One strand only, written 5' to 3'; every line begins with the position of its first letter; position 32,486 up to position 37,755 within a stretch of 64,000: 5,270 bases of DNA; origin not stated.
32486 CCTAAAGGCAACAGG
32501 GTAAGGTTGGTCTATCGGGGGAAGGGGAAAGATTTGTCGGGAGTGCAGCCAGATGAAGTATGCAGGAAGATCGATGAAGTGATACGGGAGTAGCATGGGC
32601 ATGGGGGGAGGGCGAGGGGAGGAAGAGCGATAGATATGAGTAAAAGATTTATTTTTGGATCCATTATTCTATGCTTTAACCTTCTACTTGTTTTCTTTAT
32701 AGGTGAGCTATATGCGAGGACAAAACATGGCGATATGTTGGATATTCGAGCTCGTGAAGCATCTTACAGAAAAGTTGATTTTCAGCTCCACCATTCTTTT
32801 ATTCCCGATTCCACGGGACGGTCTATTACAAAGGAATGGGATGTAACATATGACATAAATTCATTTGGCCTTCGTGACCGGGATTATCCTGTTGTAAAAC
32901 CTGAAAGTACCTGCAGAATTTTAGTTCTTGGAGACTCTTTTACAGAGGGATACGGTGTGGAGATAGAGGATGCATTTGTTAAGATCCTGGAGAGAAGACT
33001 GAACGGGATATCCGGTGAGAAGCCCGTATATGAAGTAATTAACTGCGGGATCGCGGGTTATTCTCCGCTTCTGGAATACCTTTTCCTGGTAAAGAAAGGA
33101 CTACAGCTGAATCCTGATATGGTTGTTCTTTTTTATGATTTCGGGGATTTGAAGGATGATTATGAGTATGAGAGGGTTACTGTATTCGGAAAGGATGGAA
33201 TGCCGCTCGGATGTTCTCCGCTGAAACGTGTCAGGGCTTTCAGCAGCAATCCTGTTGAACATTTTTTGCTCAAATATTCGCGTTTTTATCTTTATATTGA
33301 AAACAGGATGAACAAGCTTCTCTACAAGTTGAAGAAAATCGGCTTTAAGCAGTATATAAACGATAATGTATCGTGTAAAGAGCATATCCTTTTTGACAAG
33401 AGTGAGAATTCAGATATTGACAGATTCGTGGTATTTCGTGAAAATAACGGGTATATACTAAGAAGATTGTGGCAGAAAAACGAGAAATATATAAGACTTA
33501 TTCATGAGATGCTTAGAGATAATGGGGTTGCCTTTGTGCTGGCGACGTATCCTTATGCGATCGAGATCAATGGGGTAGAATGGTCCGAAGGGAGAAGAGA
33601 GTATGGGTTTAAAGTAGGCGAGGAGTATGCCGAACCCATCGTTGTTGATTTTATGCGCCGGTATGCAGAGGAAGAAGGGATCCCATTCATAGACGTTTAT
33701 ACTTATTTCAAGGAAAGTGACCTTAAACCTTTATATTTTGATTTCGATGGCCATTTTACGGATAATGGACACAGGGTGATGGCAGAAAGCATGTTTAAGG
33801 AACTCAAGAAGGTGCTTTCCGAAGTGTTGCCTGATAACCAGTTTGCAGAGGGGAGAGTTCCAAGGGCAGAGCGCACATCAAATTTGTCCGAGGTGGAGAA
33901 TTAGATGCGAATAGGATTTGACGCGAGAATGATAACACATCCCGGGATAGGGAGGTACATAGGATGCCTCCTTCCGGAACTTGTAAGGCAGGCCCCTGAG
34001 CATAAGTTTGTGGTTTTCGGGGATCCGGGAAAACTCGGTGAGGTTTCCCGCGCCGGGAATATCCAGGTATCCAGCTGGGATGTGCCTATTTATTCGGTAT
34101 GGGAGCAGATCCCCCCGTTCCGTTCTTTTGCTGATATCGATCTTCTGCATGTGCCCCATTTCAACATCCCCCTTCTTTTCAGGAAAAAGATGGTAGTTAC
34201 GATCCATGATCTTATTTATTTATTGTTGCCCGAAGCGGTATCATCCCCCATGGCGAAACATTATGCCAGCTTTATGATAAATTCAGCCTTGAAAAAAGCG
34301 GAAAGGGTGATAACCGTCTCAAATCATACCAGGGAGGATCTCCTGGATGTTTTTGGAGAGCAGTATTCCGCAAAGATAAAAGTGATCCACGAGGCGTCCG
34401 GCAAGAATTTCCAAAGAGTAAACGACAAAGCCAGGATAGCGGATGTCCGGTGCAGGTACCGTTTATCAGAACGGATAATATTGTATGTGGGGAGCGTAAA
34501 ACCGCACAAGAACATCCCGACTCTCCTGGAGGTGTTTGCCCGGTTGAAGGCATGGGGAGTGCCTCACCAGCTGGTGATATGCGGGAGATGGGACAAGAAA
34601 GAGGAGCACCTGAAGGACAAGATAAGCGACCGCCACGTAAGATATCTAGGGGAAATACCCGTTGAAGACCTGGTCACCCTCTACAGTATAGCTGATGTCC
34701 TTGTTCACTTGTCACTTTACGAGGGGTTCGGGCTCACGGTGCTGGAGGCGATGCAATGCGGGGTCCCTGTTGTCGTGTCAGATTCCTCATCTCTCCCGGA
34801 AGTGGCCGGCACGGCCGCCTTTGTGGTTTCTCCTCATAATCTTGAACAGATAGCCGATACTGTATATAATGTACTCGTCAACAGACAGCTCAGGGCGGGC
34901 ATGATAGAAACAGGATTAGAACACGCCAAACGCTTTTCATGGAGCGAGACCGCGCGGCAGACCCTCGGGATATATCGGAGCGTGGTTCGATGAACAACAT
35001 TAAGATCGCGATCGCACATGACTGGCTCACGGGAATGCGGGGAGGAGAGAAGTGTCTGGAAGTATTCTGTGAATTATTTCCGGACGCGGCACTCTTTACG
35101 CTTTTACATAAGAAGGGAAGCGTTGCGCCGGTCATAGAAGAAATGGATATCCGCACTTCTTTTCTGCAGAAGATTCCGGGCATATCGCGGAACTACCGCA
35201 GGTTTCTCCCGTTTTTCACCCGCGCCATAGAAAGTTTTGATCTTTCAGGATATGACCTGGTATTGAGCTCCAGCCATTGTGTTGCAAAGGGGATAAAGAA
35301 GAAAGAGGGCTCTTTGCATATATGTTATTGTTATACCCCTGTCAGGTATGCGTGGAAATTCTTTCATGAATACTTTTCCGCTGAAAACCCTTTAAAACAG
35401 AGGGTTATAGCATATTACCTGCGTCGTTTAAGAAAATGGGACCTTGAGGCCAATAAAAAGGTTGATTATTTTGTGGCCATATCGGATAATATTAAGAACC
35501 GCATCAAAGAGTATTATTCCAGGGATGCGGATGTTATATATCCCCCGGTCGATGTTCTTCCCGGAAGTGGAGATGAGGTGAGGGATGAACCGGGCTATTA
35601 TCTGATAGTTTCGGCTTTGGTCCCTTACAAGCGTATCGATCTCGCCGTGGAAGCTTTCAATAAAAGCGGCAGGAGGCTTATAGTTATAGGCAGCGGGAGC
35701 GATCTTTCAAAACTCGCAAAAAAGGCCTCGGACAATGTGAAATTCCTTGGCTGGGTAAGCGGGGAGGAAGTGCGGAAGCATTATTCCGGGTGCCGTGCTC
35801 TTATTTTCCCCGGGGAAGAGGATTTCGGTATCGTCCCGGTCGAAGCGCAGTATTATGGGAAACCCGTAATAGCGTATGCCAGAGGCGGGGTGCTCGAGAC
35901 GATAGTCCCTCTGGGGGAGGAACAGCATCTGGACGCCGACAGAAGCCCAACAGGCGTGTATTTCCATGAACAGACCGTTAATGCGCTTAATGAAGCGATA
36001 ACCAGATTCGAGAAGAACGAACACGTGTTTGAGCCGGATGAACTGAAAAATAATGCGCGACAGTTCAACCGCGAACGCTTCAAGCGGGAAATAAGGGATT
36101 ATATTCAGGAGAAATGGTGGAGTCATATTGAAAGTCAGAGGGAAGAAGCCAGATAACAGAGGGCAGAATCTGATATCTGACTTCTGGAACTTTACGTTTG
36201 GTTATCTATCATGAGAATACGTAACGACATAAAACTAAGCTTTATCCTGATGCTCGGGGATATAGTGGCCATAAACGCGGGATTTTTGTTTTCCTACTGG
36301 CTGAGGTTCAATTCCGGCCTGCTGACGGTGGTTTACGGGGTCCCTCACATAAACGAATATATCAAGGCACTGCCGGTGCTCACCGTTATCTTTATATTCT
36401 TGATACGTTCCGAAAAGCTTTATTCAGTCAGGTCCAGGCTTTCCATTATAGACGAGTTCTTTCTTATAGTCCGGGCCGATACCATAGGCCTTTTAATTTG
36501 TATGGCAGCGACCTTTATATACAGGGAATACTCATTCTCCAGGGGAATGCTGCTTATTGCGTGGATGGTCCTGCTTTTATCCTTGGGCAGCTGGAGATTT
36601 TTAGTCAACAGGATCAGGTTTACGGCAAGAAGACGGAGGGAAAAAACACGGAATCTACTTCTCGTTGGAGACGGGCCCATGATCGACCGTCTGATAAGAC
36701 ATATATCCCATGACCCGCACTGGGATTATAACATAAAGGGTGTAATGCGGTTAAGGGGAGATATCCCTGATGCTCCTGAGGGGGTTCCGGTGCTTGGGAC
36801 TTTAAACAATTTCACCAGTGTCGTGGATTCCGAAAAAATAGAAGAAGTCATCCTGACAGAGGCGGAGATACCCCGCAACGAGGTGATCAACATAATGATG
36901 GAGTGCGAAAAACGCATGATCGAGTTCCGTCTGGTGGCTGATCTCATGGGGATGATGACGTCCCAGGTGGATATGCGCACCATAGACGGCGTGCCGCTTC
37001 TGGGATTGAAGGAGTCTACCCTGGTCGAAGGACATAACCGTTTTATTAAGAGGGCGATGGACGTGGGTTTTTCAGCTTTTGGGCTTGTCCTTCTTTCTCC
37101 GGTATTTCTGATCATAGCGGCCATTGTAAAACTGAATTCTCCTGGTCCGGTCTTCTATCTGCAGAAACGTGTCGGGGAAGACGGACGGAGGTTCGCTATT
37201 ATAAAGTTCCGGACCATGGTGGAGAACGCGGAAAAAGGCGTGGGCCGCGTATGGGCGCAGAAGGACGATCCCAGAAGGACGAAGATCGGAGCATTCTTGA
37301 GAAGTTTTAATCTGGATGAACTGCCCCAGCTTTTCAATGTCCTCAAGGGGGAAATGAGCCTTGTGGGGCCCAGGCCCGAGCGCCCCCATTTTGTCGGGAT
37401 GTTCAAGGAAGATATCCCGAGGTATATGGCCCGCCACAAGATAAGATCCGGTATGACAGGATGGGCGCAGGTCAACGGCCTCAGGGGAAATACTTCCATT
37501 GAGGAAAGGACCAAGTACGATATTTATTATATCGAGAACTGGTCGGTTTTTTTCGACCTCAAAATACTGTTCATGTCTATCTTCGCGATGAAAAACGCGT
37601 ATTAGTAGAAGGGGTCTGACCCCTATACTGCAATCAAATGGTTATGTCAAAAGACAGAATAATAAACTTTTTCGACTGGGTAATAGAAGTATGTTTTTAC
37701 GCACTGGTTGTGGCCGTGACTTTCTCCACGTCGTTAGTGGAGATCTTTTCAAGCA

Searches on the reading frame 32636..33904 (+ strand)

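Call 37: search_protein_families(library=pfam, proteins=[window:32636-33904:+], max_evalue=0.00001)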
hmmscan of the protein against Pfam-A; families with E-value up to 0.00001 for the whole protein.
window:32636-33904:+ (422 aa): 2 families
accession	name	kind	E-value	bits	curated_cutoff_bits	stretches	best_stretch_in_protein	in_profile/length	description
PF13472.12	Lipase_GDSL_2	-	4.3e-13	50.6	32.9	0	336-381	131-178/178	GDSL-like Lipase/Acylhydrolase family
PF16822.11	ALGX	-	2e-06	28.1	26.5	1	280-417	26-158/268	SGNH hydrolase-like domain, acetyltransferase AlgX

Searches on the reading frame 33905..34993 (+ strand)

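Call 37: search_protein_families(library=pfam, proteins=[window:33905-34993:+], max_evalue=0.00001)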
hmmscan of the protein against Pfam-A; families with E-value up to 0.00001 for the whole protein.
window:33905-34993:+ (362 aa): 6 families
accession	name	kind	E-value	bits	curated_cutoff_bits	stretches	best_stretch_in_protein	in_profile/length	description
PF00534.26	Glycos_transf_1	-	8.8e-36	123.5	26.4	1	189-337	15-169/172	Glycosyl transferases group 1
PF13692.12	Glyco_trans_1_4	-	9.1e-29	101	27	1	190-324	2-140/142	Glycosyl transferases group 1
PF13439.12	Glyco_transf_4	-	1.1e-12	48.8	28.5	1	14-162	3-163/170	Glycosyltransferase Family 4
PF20706.3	GT4-conflict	-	4.2e-12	46.2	26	1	130-350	145-382/385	Family 4 Glycosyltransferase in conflict systems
PF13524.12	Glyco_trans_1_2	-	4e-09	37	25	1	213-354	16-143/144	Glycosyl transferase-like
PF13579.12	Glyco_trans_4_4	-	3.8e-08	34.3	29.7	0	14-160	2-154/158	Glycosyl transferase 4-like domain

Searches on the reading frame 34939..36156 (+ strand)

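Call 37: search_protein_families(library=pfam, proteins=[window:34939-36156:+], max_evalue=0.00001)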
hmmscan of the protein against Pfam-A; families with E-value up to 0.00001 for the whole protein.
window:34939-36156:+ (405 aa): 3 families
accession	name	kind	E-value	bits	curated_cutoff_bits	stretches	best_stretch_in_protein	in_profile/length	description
PF00534.26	Glycos_transf_1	-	1.6e-25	90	26.4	1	215-375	12-171/172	Glycosyl transferases group 1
PF13692.12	Glyco_trans_1_4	-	9.7e-17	62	27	1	222-356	5-138/142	Glycosyl transferases group 1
PF13439.12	Glyco_transf_4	-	1.1e-06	29.2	28.5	1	79-206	47-168/170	Glycosyltransferase Family 4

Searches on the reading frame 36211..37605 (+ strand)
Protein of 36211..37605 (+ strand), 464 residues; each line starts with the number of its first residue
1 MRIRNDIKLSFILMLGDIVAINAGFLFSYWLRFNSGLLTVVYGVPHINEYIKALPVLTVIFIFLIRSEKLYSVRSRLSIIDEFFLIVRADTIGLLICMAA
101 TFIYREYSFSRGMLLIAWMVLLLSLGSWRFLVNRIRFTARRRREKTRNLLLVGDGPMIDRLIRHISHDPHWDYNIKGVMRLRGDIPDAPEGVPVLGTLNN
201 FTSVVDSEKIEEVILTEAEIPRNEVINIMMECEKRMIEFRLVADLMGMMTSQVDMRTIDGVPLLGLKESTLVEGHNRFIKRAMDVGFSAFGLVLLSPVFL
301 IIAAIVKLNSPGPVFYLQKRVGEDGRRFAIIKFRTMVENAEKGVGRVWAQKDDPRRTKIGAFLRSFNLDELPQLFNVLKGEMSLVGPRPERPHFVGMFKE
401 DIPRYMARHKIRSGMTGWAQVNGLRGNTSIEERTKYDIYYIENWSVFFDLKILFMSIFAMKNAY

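Call 37: search_protein_families(library=pfam, proteins=[window:36211-37605:+], max_evalue=0.00001)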
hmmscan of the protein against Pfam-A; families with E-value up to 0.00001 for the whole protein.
window:36211-37605:+ (464 aa): 2 families
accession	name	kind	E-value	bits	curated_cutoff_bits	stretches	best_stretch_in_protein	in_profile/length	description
PF02397.22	Bac_transf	-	1.1e-70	237.3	27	1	280-460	1-177/179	Bacterial sugar transferase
PF13727.12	CoA_binding_3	-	1.2e-14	55.2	25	1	78-243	13-175/175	CoA-binding domain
